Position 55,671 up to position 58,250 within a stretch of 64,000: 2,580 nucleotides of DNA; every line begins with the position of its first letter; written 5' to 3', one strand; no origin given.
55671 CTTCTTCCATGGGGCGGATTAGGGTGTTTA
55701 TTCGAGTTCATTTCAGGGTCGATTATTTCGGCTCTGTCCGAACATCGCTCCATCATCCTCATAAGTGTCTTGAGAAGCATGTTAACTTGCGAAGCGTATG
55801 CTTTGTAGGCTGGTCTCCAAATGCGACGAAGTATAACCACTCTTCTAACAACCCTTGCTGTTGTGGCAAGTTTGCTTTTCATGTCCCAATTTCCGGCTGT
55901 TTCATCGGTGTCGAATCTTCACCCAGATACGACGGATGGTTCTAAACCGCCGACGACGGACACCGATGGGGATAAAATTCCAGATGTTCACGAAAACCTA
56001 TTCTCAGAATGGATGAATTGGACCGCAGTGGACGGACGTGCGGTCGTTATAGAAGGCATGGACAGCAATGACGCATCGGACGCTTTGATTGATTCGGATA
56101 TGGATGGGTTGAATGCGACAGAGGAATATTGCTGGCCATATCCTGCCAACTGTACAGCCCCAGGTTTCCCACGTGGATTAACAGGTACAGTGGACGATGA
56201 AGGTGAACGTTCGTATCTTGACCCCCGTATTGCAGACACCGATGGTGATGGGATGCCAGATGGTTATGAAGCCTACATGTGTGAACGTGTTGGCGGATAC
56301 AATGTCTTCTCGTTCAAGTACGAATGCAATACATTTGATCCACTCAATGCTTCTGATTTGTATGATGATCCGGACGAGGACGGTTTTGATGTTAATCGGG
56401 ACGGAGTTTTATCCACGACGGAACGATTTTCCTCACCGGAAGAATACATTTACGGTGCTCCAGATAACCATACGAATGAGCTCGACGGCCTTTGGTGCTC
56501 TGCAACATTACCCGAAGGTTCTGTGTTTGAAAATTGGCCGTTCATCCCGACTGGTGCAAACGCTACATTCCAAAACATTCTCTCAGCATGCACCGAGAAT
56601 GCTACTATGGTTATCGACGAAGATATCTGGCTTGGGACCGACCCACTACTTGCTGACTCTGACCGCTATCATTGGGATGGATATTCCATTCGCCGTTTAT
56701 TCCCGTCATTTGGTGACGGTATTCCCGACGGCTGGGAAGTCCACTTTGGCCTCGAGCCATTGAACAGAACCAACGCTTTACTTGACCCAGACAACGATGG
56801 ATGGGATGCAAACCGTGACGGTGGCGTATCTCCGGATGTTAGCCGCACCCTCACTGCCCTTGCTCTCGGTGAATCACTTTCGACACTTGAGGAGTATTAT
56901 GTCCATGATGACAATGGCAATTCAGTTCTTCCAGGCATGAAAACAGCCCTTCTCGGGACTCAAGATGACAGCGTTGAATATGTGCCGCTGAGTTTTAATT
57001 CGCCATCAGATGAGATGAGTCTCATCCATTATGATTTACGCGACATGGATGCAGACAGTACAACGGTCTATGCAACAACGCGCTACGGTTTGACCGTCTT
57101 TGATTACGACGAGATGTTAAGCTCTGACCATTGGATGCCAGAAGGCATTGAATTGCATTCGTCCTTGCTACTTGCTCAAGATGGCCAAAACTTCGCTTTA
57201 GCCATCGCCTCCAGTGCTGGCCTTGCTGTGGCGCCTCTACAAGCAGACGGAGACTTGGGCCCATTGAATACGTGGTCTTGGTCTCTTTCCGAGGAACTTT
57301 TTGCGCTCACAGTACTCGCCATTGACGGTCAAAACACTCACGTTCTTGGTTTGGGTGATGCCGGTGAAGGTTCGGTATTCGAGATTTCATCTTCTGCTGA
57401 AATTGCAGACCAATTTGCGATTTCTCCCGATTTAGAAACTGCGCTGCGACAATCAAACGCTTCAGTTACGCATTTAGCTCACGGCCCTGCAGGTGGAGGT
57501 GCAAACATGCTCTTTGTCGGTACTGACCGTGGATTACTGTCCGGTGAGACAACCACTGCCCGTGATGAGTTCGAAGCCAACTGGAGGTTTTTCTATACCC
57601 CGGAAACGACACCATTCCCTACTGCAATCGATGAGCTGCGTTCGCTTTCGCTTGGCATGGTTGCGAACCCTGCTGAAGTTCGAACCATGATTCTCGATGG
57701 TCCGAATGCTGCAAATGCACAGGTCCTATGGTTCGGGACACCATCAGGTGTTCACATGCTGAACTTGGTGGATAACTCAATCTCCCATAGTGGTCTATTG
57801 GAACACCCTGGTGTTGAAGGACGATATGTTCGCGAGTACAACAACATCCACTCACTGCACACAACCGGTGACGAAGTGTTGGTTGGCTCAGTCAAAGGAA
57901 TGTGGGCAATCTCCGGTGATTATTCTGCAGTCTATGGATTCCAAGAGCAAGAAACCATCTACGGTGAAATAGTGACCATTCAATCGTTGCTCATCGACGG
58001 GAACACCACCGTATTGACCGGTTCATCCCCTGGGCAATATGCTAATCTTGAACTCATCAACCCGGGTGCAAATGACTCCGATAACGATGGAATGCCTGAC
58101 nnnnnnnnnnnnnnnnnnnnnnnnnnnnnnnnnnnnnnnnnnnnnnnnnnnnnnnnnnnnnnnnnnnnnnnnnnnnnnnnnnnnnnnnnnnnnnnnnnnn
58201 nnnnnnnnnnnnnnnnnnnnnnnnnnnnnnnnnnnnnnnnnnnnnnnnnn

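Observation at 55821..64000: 1917-aa protein with more than 20 thrombospondin-type-3-like Ca-binding repeats plus a further secreted ORF running off the window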

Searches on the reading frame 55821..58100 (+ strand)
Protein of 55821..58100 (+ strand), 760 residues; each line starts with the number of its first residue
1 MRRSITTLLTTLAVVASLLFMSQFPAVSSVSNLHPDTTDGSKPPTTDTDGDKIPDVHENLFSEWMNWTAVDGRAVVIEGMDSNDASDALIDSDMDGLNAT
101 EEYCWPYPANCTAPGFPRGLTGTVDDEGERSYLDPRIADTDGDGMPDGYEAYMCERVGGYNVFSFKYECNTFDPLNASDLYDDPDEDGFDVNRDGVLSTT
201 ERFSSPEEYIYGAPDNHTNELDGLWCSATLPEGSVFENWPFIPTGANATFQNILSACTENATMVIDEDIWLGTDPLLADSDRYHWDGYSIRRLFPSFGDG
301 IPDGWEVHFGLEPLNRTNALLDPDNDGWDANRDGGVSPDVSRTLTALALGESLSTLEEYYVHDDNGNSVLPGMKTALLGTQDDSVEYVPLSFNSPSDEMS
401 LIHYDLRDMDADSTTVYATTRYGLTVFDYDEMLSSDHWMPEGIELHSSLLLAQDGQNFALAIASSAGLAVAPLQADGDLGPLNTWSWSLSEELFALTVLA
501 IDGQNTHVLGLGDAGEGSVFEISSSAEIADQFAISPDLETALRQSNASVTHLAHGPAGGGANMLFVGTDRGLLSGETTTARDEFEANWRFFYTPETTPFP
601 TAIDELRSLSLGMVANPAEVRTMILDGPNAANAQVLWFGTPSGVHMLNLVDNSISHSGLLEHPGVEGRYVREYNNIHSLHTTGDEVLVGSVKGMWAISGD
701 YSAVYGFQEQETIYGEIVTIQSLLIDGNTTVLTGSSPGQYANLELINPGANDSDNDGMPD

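Call 34: predict_structure(alignment_id=A1)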
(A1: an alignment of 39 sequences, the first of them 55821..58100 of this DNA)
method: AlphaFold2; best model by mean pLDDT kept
length: 760 residues; sequences in the alignment: 39
mean_pLDDT: 67.8   pTM: 0.56
mean pLDDT of the five models: 67.8, 65.1, 64.1, 63.7, 62.6
residues with pLDDT >= 90: 249; 70-90: 121; 50-70: 133; < 50: 257
segments of 3 or more residues with pLDDT < 50: 1-3, 21-43, 66-78, 117-121, 123-125, 127-130, 180-361, 740-747, 749-760
pLDDT, mean of each block of 10 residues (from residue 1): 60 62 37 38 58 65 48 44 67 63 61 51 47 59 63 67 65 58 41 36 35 32 29 35 40 36 29 39 35 33 37 35 36 34 39 40 56 88 81 73 90 93 92 89 89 92 96 92 93 95 91 95 95 95 95 90 95 94 92 90 91 88 92 94 94 93 87 93 93 92 90 90 90 79 45 39
secondary structure, 60 per line:
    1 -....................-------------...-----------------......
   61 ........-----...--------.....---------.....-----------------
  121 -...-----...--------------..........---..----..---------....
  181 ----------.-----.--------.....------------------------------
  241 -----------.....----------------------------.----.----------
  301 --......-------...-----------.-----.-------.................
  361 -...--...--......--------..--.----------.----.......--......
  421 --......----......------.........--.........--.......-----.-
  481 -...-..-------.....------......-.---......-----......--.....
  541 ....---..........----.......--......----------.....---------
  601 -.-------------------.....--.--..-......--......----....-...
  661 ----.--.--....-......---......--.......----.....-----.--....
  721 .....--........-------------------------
elements in order (helices of 4 or more, strands of 3 or more residues): H2-21 H55-65 E66-68 E74-76 H85-89 H99-103 E122-124 E130-132 H147-156 H177-180 H206-210 H252-256 H303-308 H344-360 E362-364 E367-369 E372-377 E406-412 E415-420 E423-428 E433-438 E445-453 E456-464 E467-473 E495-499 E506-511 E517-522 E528-533 H536-544 E548-557 E562-568 E571-576 E587-591 E622-626 E635-640 E643-648 E653-656 H671-674 E676-681 E685-690 E693-699 E704-708 E717-725 E728-735

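Call 37: fold_search(model_id=the predicted structure, library=pdb)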
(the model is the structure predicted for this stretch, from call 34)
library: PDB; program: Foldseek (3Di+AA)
matches with E <= 10: 1386; with E <= 0.001: 857
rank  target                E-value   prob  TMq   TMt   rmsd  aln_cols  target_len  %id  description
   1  1p22_A                1.6e-09  1.00  0.27  0.48  13.7       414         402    8  Structure of a beta-TrCP1-Skp1-beta-catenin complex: destruction motif binding and lysine specificity on the SCFbeta-T (released 2003-07-08)
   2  6n31_B                1.9e-09  1.00  0.29  0.64   6.5       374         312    9  WD repeats of human WDR12 (released 2018-12-12)
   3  5mwj_A                4.4e-09  1.00  0.28  0.61  12.2       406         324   13  Structure Enabled Discovery of a Stapled Peptide Inhibitor to Target the Oncogenic Transcriptional Repressor TLE1 (released 2017-04-05)
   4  9n73_LQ               4.9e-09  1.00  0.28  0.27   7.1       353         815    8  SSU processome maturation and disassembly, State G (released 2025-10-29)
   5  8kb8_B                5.8e-09  1.00  0.27  0.54   9.0       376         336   11  Structure of the WDR91 WD40 domain complexed with Rab7 (released 2024-08-07)
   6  9dta_A                6.2e-09  1.00  0.27  0.55   8.6       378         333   12  Crystal structure of the WDR domain of WDR91 in complex with DR3448 (released 2024-10-16)
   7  6ttu_T                6.5e-09  1.00  0.27  0.50   5.8       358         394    8  Ubiquitin Ligation to substrate by a cullin-RING E3 ligase at 3.7A resolution: NEDD8-CUL1-RBX1 N98R-SKP1-monomeric b-T (released 2020-02-12)
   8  1erj_B                6.9e-09  1.00  0.28  0.55   6.0       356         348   11  CRYSTAL STRUCTURE OF THE C-TERMINAL WD40 DOMAIN OF TUP1 (released 2000-07-26)
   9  8bmx_D                6.9e-09  1.00  0.29  0.58   7.9       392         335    9  Bacteroides thetaiotaomicron B12 TonB dependent transporter in complex with a surface lipoprotein (released 2023-09-20)
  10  4v6w_Ag               7.3e-09  1.00  0.28  0.61   7.3       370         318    9  Structure of the D. melanogaster 80S ribosome (released 2014-07-09)
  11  7qca_SGG              7.3e-09  1.00  0.27  0.58   7.3       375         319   11  Spraguea lophii ribosome (released 2022-11-30)
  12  3mks_D                7.3e-09  1.00  0.27  0.42  13.9       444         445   10  Crystal Structure of yeast Cdc4/Skp1 in complex with an allosteric inhibitor SCF-I2 (released 2010-07-21)
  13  6gsm_g                7.7e-09  1.00  0.27  0.58   6.1       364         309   10  Structure of a partial yeast 48S preinitiation complex in open conformation. (released 2019-07-31)
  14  6jlq_B                8.1e-09  1.00  0.29  0.41   9.0       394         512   11  Crystal structure of human USP46-WDR48-WDR20 complex (released 2019-07-10)
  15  4aow_A                9.6e-09  1.00  0.28  0.61   6.5       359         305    9  Crystal structure of the human Rack1 protein at a resolution of 2.45 angstrom (released 2012-08-08)
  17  4a2l_B                1.0e-08  1.00  0.26  0.26   8.6       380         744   13  Structure of the periplasmic domain of the heparin and heparan sulphate sensing hybrid two component system BT4663 in  (released 2012-05-02)
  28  4a2l_C                2.0e-08  1.00  0.27  0.28   6.8       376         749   13  Structure of the periplasmic domain of the heparin and heparan sulphate sensing hybrid two component system BT4663 in  (released 2012-05-02)
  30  4a2l_D                2.1e-08  1.00  0.27  0.28   7.0       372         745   14  Structure of the periplasmic domain of the heparin and heparan sulphate sensing hybrid two component system BT4663 in  (released 2012-05-02)
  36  4a2l_E                2.4e-08  1.00  0.17  0.17  21.6       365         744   14  Structure of the periplasmic domain of the heparin and heparan sulphate sensing hybrid two component system BT4663 in  (released 2012-05-02)
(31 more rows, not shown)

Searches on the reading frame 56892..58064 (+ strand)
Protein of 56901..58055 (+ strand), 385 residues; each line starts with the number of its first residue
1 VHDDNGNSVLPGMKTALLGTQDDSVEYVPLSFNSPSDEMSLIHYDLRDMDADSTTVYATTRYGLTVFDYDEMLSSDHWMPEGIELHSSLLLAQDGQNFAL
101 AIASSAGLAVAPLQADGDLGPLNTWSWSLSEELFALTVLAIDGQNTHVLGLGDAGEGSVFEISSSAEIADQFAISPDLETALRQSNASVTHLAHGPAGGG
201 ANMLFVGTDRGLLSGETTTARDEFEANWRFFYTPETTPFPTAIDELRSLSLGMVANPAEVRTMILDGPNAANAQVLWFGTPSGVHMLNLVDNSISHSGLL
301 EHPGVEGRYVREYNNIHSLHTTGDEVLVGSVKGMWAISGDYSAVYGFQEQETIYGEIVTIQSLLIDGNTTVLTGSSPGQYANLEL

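Call 87: search_protein_families(library=pfam, proteins=[window:56901-58055:+], max_evalue=10)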
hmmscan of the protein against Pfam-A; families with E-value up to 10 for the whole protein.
window:56901-58055:+ (385 aa): 1 family
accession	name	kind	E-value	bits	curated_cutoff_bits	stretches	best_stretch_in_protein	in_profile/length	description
PF23322.1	PPIase_AIP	-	0.25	12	27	1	35-69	29-63/155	AH receptor-interacting protein, N-terminal FKBP-type PPIase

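Call 95: search_solved_structures(query=A3, max_evalue=1, show_alignments=0)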
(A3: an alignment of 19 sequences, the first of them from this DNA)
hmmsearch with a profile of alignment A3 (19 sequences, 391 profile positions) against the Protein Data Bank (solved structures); distinct sequences matched with E-value up to 1: 9.
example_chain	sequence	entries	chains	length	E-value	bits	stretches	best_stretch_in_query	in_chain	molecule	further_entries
3v9f_A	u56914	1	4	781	5e-14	55.6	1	14-307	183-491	Two-component system sensor histidine kinase/response regulator, hybrid (One-component sys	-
4a2l_A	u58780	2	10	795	6.2e-11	45.4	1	35-149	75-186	TWO-COMPONENT SYSTEM SENSOR HISTIDINE KINASE/RESPONSE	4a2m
3ott_A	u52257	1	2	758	0.00015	24.4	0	257-337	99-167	Two-component system sensor histidine kinase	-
8g2z_0U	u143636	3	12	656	0.1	15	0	130-175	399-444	CFAP52A | Cilia- and flagella-associated protein 52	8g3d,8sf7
1q47_A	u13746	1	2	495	0.13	14.7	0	139-216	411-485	Semaphorin 3A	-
4gza_G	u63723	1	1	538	0.16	14.4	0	139-216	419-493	Semaphorin-3A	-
7m0r_C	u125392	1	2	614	0.25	13.8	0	139-216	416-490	Semaphorin-3A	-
5m11_A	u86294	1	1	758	0.32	13.4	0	196-227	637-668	Immunoreactive 84kD antigen PG93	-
4gz8_A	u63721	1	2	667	0.33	13.4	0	139-216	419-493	Semaphorin-3A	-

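Call 96: search_protein_families(library=pfam, alignment_id=A3, max_evalue=1)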
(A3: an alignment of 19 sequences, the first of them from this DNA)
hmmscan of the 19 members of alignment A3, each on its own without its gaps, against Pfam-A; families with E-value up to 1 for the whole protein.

A. member 1, seq(391 aa): 1 family
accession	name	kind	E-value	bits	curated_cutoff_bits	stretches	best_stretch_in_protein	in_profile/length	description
PF23322.1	PPIase_AIP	-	0.26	11.9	27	1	38-72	29-63/155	AH receptor-interacting protein, N-terminal FKBP-type PPIase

B. families by the number of members that match (of 19 scanned): 15 families
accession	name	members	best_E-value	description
PF21544.3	PorZ_N_b_propeller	4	0.00027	TSS9, PorZ, N-terminal beta-propeller domain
PF07494.17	Reg_prop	3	0.11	Two component regulator propeller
PF23366.1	Beta-prop_HVO_0234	2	0.00097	HVO_0234-like, beta propeller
PF10433.15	Beta-prop_RSE1_1st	1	0.0018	RSE1/DDB1/CPSF1 first beta-propeller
PF17005.11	WD40_like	1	0.0077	WD40-like domain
PF17475.7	Binary_toxB_2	1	0.01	Clostridial binary toxin B/anthrax toxin PA domain 2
PF16369.11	GH43_C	1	0.023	C-terminal lipocalin-like domain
PF23726.1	Beta-prop_RSE1_2nd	1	0.048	RSE1/DDB1/CPSF1 second beta-propeller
PF14192.12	DUF4314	1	0.048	Domain of unknown function (DUF4314)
PF18819.6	MuF_C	1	0.083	Phage MuF-C-terminal domain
PF13855.12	LRR_8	1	0.11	Leucine rich repeat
PF18355.7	DUF5607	1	0.17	Domain of unknown function (DUF5607)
PF25171.1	Beta-prop_WDR36-Utp21_1st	1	0.22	WDR36/Utp21 first beta-propeller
PF23322.1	PPIase_AIP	1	0.26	AH receptor-interacting protein, N-terminal FKBP-type PPIase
PF19614.4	DUF6119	1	0.39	Family of unknown function (DUF6119)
